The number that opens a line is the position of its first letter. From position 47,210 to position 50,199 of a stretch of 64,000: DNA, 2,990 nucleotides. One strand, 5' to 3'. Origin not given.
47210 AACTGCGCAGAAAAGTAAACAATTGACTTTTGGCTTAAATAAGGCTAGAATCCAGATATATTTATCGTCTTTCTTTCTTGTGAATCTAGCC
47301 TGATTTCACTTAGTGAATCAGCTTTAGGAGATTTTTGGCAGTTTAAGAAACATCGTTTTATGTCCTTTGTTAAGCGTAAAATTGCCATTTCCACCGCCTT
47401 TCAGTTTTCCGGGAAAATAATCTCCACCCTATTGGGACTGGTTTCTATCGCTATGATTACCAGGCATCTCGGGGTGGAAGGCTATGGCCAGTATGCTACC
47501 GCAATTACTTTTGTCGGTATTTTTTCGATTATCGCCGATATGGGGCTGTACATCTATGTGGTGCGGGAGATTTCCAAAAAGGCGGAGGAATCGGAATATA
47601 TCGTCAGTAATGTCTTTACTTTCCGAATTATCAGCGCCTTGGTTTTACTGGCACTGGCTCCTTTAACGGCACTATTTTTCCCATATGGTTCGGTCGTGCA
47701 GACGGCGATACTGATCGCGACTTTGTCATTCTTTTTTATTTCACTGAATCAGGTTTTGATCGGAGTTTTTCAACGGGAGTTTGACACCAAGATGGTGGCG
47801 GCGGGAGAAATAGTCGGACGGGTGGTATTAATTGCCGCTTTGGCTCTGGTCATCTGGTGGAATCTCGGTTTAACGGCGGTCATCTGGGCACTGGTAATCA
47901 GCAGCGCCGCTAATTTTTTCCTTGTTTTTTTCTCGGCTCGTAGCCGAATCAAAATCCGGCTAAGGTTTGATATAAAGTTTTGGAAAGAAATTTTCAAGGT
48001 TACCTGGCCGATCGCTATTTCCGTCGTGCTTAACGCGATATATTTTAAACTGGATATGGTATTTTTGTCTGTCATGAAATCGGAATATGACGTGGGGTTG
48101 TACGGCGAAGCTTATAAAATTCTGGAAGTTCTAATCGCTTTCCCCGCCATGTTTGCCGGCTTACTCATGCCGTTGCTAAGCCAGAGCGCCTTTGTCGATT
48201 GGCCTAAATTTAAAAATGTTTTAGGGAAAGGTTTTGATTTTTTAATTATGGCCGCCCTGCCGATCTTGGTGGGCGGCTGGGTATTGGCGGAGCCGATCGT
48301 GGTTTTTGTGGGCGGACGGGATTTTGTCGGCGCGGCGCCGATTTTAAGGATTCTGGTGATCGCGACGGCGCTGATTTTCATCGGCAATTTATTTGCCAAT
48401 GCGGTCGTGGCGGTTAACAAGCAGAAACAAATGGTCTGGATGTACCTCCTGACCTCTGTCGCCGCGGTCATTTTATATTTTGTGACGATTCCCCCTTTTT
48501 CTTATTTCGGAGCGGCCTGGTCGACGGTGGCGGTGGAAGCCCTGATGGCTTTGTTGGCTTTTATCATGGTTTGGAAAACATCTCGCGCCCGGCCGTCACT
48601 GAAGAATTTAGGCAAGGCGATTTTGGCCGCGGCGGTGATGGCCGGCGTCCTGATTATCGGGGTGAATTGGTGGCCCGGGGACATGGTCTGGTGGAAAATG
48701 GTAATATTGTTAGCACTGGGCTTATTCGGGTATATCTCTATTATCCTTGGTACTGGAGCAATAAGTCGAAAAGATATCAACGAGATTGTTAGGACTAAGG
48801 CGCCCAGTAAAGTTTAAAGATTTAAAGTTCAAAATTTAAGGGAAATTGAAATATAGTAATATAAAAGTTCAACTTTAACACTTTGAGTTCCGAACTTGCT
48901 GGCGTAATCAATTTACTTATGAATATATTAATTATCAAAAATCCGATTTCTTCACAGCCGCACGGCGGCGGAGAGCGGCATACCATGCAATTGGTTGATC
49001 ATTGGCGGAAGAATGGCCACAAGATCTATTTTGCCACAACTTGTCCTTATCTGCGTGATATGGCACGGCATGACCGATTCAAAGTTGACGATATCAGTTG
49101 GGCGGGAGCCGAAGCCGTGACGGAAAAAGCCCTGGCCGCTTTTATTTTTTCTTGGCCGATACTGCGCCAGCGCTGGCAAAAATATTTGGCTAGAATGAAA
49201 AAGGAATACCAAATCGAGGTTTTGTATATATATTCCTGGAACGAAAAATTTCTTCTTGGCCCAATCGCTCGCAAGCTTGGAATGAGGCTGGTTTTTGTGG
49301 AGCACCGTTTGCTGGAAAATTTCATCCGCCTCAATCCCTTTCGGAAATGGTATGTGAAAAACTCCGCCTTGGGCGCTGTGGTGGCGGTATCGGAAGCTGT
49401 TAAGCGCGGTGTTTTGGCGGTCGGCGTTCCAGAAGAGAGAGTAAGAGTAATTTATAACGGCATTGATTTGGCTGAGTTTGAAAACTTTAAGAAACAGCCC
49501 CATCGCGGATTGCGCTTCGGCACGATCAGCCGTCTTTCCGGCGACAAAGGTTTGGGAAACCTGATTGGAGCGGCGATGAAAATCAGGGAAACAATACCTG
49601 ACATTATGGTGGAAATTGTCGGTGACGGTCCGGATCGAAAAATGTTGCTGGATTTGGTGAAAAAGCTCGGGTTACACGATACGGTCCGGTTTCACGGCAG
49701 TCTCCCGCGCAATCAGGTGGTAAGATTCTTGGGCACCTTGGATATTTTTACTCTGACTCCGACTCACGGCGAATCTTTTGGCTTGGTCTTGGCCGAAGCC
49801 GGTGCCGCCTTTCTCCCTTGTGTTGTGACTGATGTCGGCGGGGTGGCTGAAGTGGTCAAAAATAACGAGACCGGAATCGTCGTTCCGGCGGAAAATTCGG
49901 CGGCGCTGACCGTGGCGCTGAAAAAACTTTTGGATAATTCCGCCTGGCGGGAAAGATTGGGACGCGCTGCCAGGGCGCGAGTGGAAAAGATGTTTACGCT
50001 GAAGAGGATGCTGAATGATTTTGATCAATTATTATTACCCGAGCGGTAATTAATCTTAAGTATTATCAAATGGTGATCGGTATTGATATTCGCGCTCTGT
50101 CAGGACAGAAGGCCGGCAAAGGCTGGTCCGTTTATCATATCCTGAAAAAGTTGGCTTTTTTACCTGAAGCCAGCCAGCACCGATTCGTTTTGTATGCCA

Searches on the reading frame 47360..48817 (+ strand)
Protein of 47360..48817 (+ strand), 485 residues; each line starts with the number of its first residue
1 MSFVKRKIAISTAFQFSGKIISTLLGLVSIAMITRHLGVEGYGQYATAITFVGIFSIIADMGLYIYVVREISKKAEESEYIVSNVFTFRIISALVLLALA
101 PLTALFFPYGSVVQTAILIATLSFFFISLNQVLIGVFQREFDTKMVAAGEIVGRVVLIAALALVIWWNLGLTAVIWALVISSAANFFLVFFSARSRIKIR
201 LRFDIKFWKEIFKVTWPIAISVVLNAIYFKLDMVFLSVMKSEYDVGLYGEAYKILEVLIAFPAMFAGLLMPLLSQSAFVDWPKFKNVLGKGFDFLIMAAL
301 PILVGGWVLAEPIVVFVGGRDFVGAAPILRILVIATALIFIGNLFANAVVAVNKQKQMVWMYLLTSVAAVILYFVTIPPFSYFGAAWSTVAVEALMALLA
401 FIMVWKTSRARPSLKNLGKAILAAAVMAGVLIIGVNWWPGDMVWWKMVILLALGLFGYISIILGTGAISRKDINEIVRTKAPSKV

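Call 85: search_protein_families(library=pfam, proteins=[window:47360-48817:+], max_evalue=0.01)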
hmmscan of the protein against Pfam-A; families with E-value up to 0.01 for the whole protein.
window:47360-48817:+ (485 aa): 2 families
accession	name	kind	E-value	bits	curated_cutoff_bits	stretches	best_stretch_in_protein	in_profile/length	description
PF01943.22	Polysacc_synt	-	2.7e-34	119.3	28.2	1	12-275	5-272/274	Polysaccharide biosynthesis protein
PF13440.11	Polysacc_synt_3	-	6.4e-29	101.5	23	1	33-325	2-291/293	Polysaccharide biosynthesis protein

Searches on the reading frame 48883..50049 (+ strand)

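Call 85: search_protein_families(library=pfam, proteins=[window:48883-50049:+], max_evalue=0.01)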
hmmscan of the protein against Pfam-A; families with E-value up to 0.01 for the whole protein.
window:48883-50049:+ (388 aa): 6 families
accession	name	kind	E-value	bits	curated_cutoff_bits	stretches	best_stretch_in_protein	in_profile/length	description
PF00534.26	Glycos_transf_1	-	1.5e-36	126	26.4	1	207-365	13-171/172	Glycosyl transferases group 1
PF13692.12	Glyco_trans_1_4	-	4.7e-27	95.4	27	1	211-352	3-142/142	Glycosyl transferases group 1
PF13439.12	Glyco_transf_4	-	4.8e-21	76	28.5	1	28-197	2-169/170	Glycosyltransferase Family 4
PF13579.12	Glyco_trans_4_4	-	1.1e-11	45.8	29.7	1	28-193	1-158/158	Glycosyl transferase 4-like domain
PF13524.12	Glyco_trans_1_2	-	2.8e-06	27.8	25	1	237-379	12-141/144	Glycosyl transferase-like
PF20706.3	GT4-conflict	-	0.00013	21.6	26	1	290-366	285-358/385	Family 4 Glycosyltransferase in conflict systems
